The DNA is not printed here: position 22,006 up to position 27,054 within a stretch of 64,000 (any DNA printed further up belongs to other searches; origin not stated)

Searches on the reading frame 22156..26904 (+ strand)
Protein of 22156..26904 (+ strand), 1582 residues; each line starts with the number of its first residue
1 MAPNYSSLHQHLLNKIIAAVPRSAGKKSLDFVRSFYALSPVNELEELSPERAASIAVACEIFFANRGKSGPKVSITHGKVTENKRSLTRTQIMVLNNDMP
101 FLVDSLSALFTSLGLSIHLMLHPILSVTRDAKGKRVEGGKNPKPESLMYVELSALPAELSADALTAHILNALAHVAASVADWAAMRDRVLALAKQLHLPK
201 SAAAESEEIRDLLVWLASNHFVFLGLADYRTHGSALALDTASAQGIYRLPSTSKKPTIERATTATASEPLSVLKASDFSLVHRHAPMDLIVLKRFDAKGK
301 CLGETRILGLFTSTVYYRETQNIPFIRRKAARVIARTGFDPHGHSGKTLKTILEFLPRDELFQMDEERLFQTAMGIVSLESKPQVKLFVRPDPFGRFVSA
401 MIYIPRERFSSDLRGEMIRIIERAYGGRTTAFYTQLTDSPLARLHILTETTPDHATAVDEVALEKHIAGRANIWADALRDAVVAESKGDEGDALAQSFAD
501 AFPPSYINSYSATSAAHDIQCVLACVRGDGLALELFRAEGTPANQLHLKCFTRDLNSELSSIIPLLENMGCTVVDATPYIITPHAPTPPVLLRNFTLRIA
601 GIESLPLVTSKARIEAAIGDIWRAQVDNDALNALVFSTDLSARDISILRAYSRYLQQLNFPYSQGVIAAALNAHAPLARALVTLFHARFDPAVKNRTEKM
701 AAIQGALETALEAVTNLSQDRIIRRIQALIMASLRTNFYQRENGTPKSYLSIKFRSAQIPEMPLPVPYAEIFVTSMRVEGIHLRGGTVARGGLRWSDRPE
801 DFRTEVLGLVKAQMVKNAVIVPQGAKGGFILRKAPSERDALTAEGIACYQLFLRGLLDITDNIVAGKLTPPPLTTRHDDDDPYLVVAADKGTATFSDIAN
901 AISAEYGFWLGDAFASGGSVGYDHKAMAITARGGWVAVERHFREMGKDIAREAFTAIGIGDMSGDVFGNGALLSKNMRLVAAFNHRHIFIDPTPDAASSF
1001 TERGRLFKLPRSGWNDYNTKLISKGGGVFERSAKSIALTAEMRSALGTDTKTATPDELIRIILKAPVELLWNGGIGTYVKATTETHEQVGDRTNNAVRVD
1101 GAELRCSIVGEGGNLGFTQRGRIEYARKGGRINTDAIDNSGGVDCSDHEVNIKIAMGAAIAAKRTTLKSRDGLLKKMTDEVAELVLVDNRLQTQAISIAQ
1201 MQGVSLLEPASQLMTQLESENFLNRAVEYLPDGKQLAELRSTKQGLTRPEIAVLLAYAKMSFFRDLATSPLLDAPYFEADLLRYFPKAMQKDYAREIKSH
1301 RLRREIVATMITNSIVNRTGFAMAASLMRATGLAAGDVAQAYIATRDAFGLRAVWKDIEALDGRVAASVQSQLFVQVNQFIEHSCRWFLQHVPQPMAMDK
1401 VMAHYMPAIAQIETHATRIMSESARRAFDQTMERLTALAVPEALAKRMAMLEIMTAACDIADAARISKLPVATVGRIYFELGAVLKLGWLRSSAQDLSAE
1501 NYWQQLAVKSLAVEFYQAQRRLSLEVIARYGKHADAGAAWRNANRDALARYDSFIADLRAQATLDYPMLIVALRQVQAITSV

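Call 83: search_protein_families(library=pfam, max_evalue=0.00001, proteins=[window:22156-26904:+])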
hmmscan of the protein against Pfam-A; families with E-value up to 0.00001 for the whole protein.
window:22156-26904:+ (1582 aa): 8 families
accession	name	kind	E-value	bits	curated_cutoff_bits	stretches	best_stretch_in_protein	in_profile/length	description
PF05088.18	Bac_GDH_CD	-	3.6e-253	841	22.8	1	707-1198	2-496/497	Bacterial NAD-glutamate dehydrogenase, catalytic domain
PF21074.2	GDH_C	-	8.6e-105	351.1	26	1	1243-1577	1-338/339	Glutamate dehydrogenase, C-terminal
PF21075.3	GDH_ACT1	-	2e-26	92.9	23.7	1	31-167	1-143/144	Glutamate dehydrogenase, ACT1 domain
PF21076.3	GDH_ACT2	-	5.2e-25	88.3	22.8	1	386-474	1-89/90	Glutamate dehydrogenase, ACT2 domain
PF21078.2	GDH_HM3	-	1.8e-24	86.1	24.6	1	627-691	2-66/66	Glutamate dehydrogenase, helical motif 3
PF21073.2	GDH_HM1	-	4.3e-23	81.4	21.2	1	323-380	1-58/60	Glutamate dehydrogenase, helical motif 1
PF21077.3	GDH_ACT3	-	1.2e-12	47.9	22.2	1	531-602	2-72/80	Glutamate dehydrogenase, ACT3 domain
PF21079.2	GDH_HM2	-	4.9e-08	33.3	21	1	485-520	4-40/45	Glutamate dehydrogenase, helical motif 2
